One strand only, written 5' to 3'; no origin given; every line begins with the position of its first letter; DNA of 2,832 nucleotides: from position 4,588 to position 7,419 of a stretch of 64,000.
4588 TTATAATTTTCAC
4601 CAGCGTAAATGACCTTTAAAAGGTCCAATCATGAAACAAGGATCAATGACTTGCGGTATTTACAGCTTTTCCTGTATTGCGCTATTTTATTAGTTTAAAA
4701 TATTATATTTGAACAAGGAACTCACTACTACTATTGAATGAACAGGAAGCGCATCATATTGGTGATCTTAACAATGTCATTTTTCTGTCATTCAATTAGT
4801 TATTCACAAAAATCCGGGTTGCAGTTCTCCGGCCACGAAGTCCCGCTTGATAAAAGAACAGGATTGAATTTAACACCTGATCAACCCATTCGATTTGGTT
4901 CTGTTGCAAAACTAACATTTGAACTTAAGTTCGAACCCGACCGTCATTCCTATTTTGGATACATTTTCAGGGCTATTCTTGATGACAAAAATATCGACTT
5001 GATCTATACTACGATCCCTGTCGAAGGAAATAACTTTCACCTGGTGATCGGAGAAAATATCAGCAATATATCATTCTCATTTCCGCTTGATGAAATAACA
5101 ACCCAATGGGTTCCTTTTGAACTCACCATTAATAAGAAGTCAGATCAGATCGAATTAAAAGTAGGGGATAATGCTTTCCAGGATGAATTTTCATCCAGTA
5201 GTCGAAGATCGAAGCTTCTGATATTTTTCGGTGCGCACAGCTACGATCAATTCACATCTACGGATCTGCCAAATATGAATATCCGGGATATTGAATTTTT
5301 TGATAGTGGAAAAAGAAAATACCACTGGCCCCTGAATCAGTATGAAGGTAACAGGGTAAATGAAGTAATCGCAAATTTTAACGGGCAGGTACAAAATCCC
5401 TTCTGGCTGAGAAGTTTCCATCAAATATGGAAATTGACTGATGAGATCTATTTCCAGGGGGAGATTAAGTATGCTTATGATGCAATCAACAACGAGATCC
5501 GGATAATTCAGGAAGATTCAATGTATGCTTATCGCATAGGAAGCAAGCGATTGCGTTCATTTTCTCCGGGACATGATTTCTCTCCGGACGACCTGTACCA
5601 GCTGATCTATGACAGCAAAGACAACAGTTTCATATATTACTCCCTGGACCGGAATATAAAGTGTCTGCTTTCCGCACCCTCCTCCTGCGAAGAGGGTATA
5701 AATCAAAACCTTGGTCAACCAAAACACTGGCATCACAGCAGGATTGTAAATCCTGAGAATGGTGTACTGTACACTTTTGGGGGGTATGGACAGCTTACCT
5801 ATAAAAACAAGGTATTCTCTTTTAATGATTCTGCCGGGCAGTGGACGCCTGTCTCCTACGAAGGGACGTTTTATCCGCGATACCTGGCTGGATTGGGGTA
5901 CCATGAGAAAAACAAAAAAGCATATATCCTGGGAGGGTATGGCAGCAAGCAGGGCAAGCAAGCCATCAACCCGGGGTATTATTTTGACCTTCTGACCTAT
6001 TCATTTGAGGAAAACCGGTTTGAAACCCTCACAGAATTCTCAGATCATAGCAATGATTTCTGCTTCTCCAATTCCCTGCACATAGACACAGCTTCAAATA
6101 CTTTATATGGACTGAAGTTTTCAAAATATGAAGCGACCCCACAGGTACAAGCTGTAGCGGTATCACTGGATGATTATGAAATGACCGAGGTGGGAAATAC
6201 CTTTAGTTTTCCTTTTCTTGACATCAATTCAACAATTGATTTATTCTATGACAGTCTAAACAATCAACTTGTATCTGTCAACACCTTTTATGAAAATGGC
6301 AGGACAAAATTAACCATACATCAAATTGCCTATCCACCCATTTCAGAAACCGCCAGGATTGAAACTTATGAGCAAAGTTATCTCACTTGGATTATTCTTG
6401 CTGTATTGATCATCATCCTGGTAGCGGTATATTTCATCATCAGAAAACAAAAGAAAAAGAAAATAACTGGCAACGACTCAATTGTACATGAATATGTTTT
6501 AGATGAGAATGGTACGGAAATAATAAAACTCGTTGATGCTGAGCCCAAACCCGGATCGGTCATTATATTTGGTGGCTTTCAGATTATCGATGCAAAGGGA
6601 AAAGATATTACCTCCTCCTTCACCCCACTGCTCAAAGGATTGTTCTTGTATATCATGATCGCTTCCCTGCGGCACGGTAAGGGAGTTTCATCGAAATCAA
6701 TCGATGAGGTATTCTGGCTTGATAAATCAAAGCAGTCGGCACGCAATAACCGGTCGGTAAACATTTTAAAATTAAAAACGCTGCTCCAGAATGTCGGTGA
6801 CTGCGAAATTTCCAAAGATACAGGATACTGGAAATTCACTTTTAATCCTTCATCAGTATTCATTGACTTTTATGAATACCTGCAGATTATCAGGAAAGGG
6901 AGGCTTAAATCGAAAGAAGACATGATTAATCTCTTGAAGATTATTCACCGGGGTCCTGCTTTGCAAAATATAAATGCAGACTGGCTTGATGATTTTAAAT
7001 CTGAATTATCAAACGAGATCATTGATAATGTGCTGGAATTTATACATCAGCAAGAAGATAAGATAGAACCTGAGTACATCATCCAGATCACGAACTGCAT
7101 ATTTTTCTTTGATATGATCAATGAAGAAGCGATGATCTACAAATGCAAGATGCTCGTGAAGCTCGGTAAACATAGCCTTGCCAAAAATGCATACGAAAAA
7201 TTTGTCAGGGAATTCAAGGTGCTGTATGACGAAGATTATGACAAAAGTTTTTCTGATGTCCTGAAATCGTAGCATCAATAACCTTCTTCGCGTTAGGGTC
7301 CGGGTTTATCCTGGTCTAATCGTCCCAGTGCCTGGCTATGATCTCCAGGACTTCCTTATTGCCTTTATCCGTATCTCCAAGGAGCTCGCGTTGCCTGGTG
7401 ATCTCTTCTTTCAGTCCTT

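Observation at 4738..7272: Membrane-anchored one-component regulator: LamG/Kelch-like sensor outside, SARP-type wHTH plus BTAD inside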

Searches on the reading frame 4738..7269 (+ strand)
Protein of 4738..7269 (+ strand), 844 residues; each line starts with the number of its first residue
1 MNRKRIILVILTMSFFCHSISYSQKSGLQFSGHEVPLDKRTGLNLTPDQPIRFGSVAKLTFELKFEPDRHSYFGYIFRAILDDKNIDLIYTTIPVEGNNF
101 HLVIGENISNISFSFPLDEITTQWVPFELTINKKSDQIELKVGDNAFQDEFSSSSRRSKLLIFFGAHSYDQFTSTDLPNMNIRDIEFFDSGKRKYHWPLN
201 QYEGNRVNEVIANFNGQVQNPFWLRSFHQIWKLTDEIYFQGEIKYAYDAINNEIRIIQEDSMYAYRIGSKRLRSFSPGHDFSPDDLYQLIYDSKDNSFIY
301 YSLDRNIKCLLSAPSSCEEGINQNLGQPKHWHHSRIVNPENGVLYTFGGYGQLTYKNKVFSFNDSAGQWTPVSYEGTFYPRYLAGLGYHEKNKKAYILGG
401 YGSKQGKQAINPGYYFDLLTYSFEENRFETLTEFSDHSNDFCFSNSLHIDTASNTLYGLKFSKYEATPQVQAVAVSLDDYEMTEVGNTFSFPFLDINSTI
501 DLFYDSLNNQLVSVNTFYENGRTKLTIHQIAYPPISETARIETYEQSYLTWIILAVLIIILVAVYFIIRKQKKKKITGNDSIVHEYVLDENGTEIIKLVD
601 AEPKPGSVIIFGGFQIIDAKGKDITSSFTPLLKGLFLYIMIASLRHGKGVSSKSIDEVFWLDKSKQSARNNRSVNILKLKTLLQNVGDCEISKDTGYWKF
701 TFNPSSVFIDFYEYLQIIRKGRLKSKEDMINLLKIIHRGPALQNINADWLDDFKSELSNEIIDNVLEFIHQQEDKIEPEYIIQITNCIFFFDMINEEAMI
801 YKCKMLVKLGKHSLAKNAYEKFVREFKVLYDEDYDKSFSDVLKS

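Call 3: search_protein_families(library=pfam, proteins=[window:4738-7269:+], max_evalue=10)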
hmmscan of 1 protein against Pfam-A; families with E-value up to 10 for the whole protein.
window:4738-7269:+ (844 aa): 11 families
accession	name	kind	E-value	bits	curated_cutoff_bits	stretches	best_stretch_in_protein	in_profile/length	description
PF24681.1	Kelch_KLHDC2_KLHL20_DRC7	-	3.2e-08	33.6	50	1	331-425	52-143/221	KLHDC2/KLHL20/DRC7 Kelch-repeats domain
PF24981.1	Beta-prop_ATRN-LZTR1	-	4.4e-07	29.9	50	1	332-433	95-197/289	Attractin/LZTR1 beta-propeller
PF07646.21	Kelch_2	-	1e-05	25.7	21.3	1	340-373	10-45/48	Kelch motif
PF01344.31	Kelch_1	-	4.2e-05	23.4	20.1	1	341-373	11-43/46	Kelch motif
PF13964.12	Kelch_6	-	0.00055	20.3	25.3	1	331-373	3-44/50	Kelch motif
PF13415.12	Kelch_3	-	0.0049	17.5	22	2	342-377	2-35/48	Galactose oxidase, central domain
PF24996.1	NANM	-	0.014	14.7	45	1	336-447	58-168/350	N-acetylneuraminate epimerase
PF02009.21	RIFIN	-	0.047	14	32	1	537-576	271-315/327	Rifin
PF06024.17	Orf78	-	0.069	13.9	29.4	1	552-581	70-99/101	Orf78 (ac78)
PF14143.11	YrhC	-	0.088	13.3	27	0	542-574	33-65/72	YrhC-like protein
PF12669.12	FeoB_associated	-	0.85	10.4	27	1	550-574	2-26/44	FeoB-associated Cys-rich membrane protein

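Call 4: search_protein_families(library=ncbifam, proteins=[window:4738-7269:+], max_evalue=10)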
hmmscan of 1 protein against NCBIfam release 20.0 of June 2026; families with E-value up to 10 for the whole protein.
window:4738-7269:+ (844 aa): 2 families
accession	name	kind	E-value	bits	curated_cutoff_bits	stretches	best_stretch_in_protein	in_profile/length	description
NF010730.0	PRK14131.1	subfamily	0.00085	18.2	416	1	341-449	92-201/384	N-acetylneuraminate epimerase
NF033218.1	anchor_AmaP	equivalog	0.29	10.9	55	1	536-575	37-76/166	alkaline shock response membrane anchor protein AmaP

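Call 5: find_homologous_proteins(query=window:4738-7269:+, max_evalue=0.001)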
Query window:4738-7269:+ (844 aa): 293 proteins with E <= 0.001 among 5412 candidates; the best 120 are listed.
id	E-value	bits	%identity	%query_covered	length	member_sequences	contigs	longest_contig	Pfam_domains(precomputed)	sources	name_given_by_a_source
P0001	0.0e+0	1939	100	100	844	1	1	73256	PF07646.22,PF24681.2,PF13415.13,PF24981.2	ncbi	-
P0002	0.0e+0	1543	78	100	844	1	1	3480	PF24681.2,PF24981.2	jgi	jgi:hypothetical protein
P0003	0.0e+0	1423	72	100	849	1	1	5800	PF24681.2,PF13415.13,PF24981.2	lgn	-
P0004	0.0e+0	1376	70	100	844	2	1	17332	PF07646.22,PF24681.2,PF13415.13,PF24981.2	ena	-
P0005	0.0e+0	1014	53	100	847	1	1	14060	PF07646.22,PF24681.2,PF13415.13,PF24981.2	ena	-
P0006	0.0e+0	1012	53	100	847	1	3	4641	PF07646.22,PF24681.2,PF13415.13,PF24981.2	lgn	-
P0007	2.4e-290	984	52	100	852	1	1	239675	PF24681.2,PF13415.13,PF24981.2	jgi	jgi:hypothetical protein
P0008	2.2e-286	971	51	98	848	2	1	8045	PF07646.22,PF24681.2,PF13415.13,PF24981.2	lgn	-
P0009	4.8e-286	969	50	100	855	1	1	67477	PF24681.2,PF13415.13,PF24981.2,PF01344.32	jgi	jgi:hypothetical protein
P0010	4.9e-286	969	51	100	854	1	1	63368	PF24681.2,PF13415.13,PF24981.2,PF01344.32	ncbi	ncbi:MAG: kelch repeat-containing protein [Bacteroidales bacterium]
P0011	1.6e-275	935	48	100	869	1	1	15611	PF24681.2,PF13415.13,PF24981.2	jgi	jgi:hypothetical protein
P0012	1.3e-272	925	49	99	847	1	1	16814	PF24681.2,PF13415.13,PF24981.2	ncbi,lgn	-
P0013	2.6e-271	921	48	97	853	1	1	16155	PF24681.2,PF24981.2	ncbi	-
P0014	9.3e-267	906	47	97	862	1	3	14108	PF24681.2,PF24981.2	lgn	-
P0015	1.3e-265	902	48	99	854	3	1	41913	PF24681.2,PF24981.2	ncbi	-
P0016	5.4e-263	893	48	99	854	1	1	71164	PF24681.2,PF13415.13,PF24981.2,PF01344.32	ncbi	ncbi:MAG: hypothetical protein ABFS10_01180 [Bacteroidota bacterium]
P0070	5.1e-162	559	35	100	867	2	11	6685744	PF24996.1,PF24681.2,PF13415.13,PF24981.2,PF01344.32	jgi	jgi:two-component SAPR family response regulator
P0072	9.5e-161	555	36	99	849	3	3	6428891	PF24681.2,PF24981.2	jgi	jgi:two-component SAPR family response regulator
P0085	2.5e-155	537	34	97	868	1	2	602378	PF24681.2,PF13415.13,PF24981.2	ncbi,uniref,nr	ncbi:hypothetical protein GCM10028803_10960 [Larkinella knui]|uniref:Galactose oxidase n=1 Tax=Larki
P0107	3.7e-150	520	35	97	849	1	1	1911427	PF24681.2,PF13415.13,PF24981.2,PF01344.32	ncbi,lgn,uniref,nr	ncbi:galactose oxidase [Pedobacter nyackensis]|uniref:galactose oxidase n=1 Tax=Pedobacter nyackensi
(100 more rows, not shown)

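Call 24: find_encoding_contigs(protein=P0070, flank=10000, max_places=2)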
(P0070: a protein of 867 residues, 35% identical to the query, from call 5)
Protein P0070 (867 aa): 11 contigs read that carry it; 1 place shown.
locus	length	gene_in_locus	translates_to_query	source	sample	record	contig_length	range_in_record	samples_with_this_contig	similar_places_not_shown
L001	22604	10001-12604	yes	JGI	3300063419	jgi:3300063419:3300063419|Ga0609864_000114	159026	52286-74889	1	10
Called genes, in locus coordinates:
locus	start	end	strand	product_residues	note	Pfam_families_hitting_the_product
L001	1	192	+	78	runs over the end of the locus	-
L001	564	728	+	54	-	-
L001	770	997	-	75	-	-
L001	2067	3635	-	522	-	PF01293:PEPCK_ATP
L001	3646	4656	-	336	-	PF00316:FBPase, PF18913:FBPase_C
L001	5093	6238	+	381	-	PF06245:DUF1015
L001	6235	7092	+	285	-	PF00140:Sigma70_r1_2, PF04542:Sigma70_r2, PF04539:Sigma70_r3, PF04545:Sigma70_r4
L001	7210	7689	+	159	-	PF13404:HTH_AsnC-type, PF13412:HTH_24, PF01047:MarR (faint), PF01037:AsnC_trans_reg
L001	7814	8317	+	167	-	PF00106:adh_short, PF13561:adh_short_C2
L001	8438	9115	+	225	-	PF00583:Acetyltransf_1, PF08445:FR47, PF13508:Acetyltransf_7, PF13673:Acetyltransf_10 (weak)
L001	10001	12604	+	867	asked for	PF13415:Beta-prop_FBX42 (weak), PF24681:Kelch_KLHDC2_KLHL20_DRC7, PF24981:Beta-prop_ATRN-LZTR1, PF24996:NANM (faint), PF01344:Kelch_1 (faint)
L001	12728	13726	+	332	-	PF04616:Glyco_hydro_43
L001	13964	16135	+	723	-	PF00933:Glyco_hydro_3, PF01915:Glyco_hydro_3_C, PF14310:Fn3-like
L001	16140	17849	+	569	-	PF04616:Glyco_hydro_43, PF00754:F5_F8_type_C, PF22633:F5_F8_type_C_2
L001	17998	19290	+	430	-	PF16317:Glyco_hydro_99 (weak)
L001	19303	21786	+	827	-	PF14498:Glyco_hyd_65N_2, PF22124:Glyco_hydro_95_cat, PF21307:Glyco_hydro_95_C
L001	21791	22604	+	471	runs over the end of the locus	PF00657:Lipase_GDSL, PF13472:Lipase_GDSL_2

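Call 25: find_encoding_contigs(protein=P0107, flank=10000, max_places=2)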
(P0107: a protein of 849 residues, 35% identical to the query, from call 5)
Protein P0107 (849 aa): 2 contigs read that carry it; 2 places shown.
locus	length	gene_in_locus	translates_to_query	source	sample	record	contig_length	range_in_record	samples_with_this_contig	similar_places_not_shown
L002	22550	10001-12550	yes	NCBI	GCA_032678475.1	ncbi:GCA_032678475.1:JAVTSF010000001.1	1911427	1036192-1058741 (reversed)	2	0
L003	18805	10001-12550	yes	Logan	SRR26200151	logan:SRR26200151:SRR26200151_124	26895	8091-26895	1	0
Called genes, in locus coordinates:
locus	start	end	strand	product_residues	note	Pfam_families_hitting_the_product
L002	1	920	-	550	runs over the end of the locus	-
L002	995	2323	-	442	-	-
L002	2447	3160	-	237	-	PF12866:DUF3823, PF18003:DUF3823_C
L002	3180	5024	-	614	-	PF14322:SusD-like_3, PF07980:SusD_RagB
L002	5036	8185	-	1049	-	PF13620:CarboxypepD_reg, PF13715:CarbopepD_reg_2, PF07715:Plug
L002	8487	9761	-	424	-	PF16317:Glyco_hydro_99 (faint)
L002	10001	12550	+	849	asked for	PF24981:Beta-prop_ATRN-LZTR1, PF24681:Kelch_KLHDC2_KLHL20_DRC7, PF01344:Kelch_1 (faint), PF13415:Beta-prop_FBX42 (weak)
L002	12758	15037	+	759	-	PF17678:Glyco_hydro_92N, PF07971:Glyco_hydro_92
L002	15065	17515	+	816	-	PF14498:Glyco_hyd_65N_2, PF22124:Glyco_hydro_95_cat, PF21307:Glyco_hydro_95_C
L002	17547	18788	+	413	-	PF07690:MFS_1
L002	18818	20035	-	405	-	PF00586:AIRS, PF02769:AIRS_C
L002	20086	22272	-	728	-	PF12437:GSIII_N, PF00120:Gln-synt_C, PF18318:Gln-synt_C-ter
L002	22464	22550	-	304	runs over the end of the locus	-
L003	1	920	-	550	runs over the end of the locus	-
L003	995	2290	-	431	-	-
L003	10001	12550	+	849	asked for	PF24981:Beta-prop_ATRN-LZTR1, PF24681:Kelch_KLHDC2_KLHL20_DRC7, PF01344:Kelch_1 (faint), PF13415:Beta-prop_FBX42 (weak)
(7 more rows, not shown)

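Call 26: find_encoding_contigs(protein=P0016, flank=10000, max_places=2)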
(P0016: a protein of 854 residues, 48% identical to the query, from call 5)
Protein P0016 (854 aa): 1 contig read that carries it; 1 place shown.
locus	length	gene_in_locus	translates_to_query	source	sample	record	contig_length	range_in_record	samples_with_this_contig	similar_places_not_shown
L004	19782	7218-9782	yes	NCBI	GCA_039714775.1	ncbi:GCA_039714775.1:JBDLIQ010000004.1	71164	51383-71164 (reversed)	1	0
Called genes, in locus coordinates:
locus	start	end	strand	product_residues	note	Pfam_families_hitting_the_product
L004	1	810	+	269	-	PF03629:SASA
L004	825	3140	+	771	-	PF16158:N_BRCA1_IG, PF20957:GxGYxYP_N_2nd, PF14323:GxGYxYP_C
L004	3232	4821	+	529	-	PF13385:Laminin_G_3, PF18962:Por_Secre_tail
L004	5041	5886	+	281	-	PF18962:Por_Secre_tail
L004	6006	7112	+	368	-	PF00480:ROK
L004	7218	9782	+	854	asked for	PF01344:Kelch_1 (faint), PF13415:Beta-prop_FBX42, PF24681:Kelch_KLHDC2_KLHL20_DRC7, PF24981:Beta-prop_ATRN-LZTR1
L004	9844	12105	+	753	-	PF17678:Glyco_hydro_92N, PF07971:Glyco_hydro_92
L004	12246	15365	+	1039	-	PF13715:CarbopepD_reg_2, PF07715:Plug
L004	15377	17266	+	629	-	PF14322:SusD-like_3, PF07980:SusD_RagB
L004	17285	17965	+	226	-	PF12866:DUF3823, PF18003:DUF3823_C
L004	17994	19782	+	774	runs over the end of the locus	PF03009:GDPD, PF13385:Laminin_G_3, PF18962:Por_Secre_tail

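Call 28: find_encoding_contigs(protein=P0085, flank=10000, max_places=1)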
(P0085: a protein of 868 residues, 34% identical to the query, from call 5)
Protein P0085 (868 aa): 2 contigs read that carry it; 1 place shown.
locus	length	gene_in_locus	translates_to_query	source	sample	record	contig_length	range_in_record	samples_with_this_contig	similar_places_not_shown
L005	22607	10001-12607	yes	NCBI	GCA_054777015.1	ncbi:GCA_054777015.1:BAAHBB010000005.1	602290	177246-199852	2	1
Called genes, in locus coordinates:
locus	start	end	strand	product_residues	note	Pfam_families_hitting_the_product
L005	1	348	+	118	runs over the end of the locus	PF04397:LytTR (weak)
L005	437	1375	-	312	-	PF28532:DUF8428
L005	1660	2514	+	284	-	PF01149:Fapy_DNA_glyco, PF06831:H2TH, PF06827:zf-FPG_IleRS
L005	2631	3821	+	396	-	-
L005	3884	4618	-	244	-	PF18003:DUF3823_C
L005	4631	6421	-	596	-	PF14322:SusD-like_3, PF12771:SusD-like_2 (weak), PF07980:SusD_RagB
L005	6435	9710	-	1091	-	PF13620:CarboxypepD_reg, PF13715:CarbopepD_reg_2, PF07715:Plug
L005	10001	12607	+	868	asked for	PF24681:Kelch_KLHDC2_KLHL20_DRC7 (weak), PF24981:Beta-prop_ATRN-LZTR1 (weak), PF13415:Beta-prop_FBX42 (weak)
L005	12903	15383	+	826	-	PF14498:Glyco_hyd_65N_2, PF22124:Glyco_hydro_95_cat, PF21307:Glyco_hydro_95_C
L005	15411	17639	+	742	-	PF23500:DUF7133, PF00034:Cytochrom_C (weak)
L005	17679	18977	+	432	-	-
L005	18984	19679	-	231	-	PF05724:TPMT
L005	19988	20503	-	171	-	-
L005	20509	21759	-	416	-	PF00083:Sugar_tr, PF07690:MFS_1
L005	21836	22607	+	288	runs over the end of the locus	PF01263:Aldose_epim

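Call 29: find_encoding_contigs(protein=P0072, flank=10000, max_places=1)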
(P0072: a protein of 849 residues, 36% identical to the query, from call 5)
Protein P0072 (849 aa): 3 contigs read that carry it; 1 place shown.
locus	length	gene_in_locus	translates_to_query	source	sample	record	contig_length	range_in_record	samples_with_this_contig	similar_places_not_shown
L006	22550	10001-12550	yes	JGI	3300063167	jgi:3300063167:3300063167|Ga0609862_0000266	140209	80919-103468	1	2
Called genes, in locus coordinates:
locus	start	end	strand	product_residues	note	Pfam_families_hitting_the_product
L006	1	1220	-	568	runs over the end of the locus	PF18329:SGBP_B_XBD (faint)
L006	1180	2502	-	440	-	-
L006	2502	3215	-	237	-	PF12866:DUF3823, PF18003:DUF3823_C (weak)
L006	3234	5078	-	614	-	PF14322:SusD-like_3, PF07980:SusD_RagB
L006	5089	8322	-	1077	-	PF13620:CarboxypepD_reg, PF13715:CarbopepD_reg_2, PF07715:Plug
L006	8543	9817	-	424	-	PF16317:Glyco_hydro_99 (faint)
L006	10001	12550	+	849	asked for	PF24681:Kelch_KLHDC2_KLHL20_DRC7 (weak), PF24981:Beta-prop_ATRN-LZTR1 (weak)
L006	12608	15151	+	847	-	PF24681:Kelch_KLHDC2_KLHL20_DRC7, PF24981:Beta-prop_ATRN-LZTR1, PF13415:Beta-prop_FBX42 (weak)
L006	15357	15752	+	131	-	PF00034:Cytochrom_C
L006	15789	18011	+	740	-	PF23500:DUF7133, PF00034:Cytochrom_C, PF13442:Cytochrome_CBB3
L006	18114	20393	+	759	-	PF17678:Glyco_hydro_92N, PF07971:Glyco_hydro_92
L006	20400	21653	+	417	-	PF16402:DUF5010 (weak), PF16317:Glyco_hydro_99 (weak)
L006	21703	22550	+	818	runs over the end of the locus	PF14498:Glyco_hyd_65N_2, PF22124:Glyco_hydro_95_cat, PF21307:Glyco_hydro_95_C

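Call 38: find_encoding_contigs(protein=P0001, flank=10000, max_places=2)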
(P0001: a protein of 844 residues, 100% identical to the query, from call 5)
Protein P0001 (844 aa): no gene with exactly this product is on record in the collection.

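Call 45: list_cluster_members(proteins=[P0001])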
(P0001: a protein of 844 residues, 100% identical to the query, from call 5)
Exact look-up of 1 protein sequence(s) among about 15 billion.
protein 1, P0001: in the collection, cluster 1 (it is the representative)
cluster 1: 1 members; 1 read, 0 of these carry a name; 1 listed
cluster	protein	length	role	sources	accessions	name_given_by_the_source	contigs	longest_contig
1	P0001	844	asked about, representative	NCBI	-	-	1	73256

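Call 83: find_encoding_contigs(protein=P0004, flank=10000, max_places=1)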
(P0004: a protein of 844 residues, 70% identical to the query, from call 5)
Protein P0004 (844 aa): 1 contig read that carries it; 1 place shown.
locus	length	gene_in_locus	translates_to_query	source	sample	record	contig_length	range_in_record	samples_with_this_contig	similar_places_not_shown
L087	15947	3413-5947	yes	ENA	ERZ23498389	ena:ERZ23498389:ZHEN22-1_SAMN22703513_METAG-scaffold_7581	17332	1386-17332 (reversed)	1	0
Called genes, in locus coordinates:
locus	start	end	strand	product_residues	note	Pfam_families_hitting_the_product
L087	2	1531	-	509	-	PF00884:Sulfatase, PF01663:Phosphodiest (faint), PF16347:SGSH_C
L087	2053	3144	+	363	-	PF01408:GFO_IDH_MocA, PF02894:GFO_IDH_MocA_C, PF22725:GFO_IDH_MocA_C3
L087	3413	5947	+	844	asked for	PF07646:Kelch_2 (faint), PF24681:Kelch_KLHDC2_KLHL20_DRC7 (weak), PF24981:Beta-prop_ATRN-LZTR1 (weak), PF13415:Beta-prop_FBX42 (weak)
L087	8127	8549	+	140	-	-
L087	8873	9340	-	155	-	-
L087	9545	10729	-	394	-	PF16317:Glyco_hydro_99 (weak)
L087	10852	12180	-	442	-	PF00884:Sulfatase, PF16347:SGSH_C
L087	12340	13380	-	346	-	PF00135:COesterase, PF20434:BD-FAE, PF07859:Abhydrolase_3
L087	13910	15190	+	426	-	PF00884:Sulfatase, PF16347:SGSH_C, PF13646:HEAT_2 (weak)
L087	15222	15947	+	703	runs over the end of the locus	?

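Call 84: find_encoding_contigs(protein=P0010, flank=10000, max_places=1)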
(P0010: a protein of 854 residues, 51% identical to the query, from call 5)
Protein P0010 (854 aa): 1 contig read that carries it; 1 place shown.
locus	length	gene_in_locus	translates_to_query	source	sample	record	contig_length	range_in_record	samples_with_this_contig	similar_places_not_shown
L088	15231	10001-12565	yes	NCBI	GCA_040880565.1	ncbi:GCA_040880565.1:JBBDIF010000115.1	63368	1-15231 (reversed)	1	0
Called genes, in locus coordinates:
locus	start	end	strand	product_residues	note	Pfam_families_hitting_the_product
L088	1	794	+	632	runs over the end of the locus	PF14322:SusD-like_3, PF07980:SusD_RagB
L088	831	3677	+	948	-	-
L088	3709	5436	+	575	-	PF14322:SusD-like_3, PF07980:SusD_RagB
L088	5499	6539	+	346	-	PF18620:DUF5627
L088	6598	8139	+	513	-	PF13205:Big_5, PF18962:Por_Secre_tail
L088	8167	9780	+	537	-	PF13205:Big_5, PF18962:Por_Secre_tail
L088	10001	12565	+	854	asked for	PF24681:Kelch_KLHDC2_KLHL20_DRC7, PF24981:Beta-prop_ATRN-LZTR1, PF01344:Kelch_1 (faint), PF13415:Beta-prop_FBX42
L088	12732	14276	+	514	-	PF18962:Por_Secre_tail (faint)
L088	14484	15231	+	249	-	PF01408:GFO_IDH_MocA, PF19051:GFO_IDH_MocA_C2 (weak)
